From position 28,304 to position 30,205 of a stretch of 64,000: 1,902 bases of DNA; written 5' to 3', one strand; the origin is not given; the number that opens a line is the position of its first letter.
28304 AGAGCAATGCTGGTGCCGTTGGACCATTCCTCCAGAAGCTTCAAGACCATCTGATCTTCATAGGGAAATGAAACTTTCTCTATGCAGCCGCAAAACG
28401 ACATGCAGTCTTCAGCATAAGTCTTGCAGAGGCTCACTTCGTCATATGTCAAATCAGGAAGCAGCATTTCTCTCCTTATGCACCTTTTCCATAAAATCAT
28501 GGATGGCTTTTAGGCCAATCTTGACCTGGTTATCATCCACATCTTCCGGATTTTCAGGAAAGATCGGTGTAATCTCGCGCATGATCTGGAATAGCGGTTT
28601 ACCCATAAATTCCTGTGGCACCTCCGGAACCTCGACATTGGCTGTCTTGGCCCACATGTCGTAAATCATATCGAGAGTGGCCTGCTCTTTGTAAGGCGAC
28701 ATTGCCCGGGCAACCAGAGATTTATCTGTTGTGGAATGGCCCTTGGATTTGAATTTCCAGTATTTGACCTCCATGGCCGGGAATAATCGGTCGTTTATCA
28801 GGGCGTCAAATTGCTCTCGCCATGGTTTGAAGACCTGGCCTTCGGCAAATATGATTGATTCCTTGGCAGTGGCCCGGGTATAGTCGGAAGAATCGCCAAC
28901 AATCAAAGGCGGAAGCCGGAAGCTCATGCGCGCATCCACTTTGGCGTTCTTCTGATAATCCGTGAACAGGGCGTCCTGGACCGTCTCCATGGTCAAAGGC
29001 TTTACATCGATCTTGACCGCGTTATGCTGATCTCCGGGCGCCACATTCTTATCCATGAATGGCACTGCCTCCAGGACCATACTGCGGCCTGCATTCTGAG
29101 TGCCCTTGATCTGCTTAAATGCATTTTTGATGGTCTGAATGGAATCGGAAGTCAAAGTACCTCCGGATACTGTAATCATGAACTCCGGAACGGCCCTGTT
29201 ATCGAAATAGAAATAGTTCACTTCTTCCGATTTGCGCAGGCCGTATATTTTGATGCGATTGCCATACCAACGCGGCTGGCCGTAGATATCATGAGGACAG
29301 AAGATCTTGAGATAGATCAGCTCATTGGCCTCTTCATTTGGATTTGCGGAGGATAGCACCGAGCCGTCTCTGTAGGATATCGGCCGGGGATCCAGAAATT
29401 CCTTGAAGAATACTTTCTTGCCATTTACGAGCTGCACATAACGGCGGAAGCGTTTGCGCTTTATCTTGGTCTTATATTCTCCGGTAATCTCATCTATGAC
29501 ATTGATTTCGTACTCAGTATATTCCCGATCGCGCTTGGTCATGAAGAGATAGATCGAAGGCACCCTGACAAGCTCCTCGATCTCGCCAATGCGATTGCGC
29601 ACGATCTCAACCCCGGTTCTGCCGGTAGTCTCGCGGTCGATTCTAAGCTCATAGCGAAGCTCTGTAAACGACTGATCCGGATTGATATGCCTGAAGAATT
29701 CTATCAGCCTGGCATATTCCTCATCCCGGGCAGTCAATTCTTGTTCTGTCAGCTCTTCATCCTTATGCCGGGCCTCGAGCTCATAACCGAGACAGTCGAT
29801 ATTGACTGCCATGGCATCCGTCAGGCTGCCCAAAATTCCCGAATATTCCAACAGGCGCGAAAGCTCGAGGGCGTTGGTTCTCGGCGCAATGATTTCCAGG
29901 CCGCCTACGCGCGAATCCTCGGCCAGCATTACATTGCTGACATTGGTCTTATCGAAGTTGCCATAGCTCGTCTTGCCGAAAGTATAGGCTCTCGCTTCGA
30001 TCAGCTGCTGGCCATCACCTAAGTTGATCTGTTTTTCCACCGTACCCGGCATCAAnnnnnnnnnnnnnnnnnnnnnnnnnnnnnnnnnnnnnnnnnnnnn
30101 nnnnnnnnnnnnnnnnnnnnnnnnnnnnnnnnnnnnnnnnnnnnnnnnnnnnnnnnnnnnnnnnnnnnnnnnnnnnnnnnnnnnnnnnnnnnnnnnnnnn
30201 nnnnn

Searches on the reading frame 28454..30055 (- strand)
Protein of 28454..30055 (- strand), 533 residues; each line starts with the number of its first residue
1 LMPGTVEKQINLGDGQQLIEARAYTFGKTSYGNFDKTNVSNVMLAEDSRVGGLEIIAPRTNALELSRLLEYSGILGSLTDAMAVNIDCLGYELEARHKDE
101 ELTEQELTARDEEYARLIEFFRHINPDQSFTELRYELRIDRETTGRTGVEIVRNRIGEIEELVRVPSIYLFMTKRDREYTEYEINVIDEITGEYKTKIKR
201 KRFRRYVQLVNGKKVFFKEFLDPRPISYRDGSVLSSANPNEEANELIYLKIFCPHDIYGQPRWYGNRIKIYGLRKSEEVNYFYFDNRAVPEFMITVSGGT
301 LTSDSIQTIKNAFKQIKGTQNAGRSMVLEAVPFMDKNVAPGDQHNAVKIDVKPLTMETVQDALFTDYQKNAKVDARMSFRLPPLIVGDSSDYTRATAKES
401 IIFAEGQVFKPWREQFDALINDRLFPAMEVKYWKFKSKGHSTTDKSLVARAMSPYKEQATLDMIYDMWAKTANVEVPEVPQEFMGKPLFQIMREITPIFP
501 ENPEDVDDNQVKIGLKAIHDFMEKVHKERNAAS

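Call 40: search_protein_families(library=pfam, proteins=[window:28454-30055:-], max_evalue=0.01)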
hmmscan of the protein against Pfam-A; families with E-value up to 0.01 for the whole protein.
window:28454-30055:- (533 aa): 1 family
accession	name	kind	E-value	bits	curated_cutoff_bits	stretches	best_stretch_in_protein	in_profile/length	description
PF04860.17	Phage_portal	-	5.1e-15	55.9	39.1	1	113-445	33-295/321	Phage portal protein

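Call 41: search_protein_families(library=phrogs, proteins=[window:28454-30055:-], max_evalue=0.001)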
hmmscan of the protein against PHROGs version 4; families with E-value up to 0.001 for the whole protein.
window:28454-30055:- (533 aa): 2 families
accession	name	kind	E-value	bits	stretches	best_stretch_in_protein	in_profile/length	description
phrog_12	-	head and packaging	1.3e-35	124.6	1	59-439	80-382/646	portal protein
phrog_2662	-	head and packaging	1.2e-15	58.2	1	65-439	60-370/717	portal protein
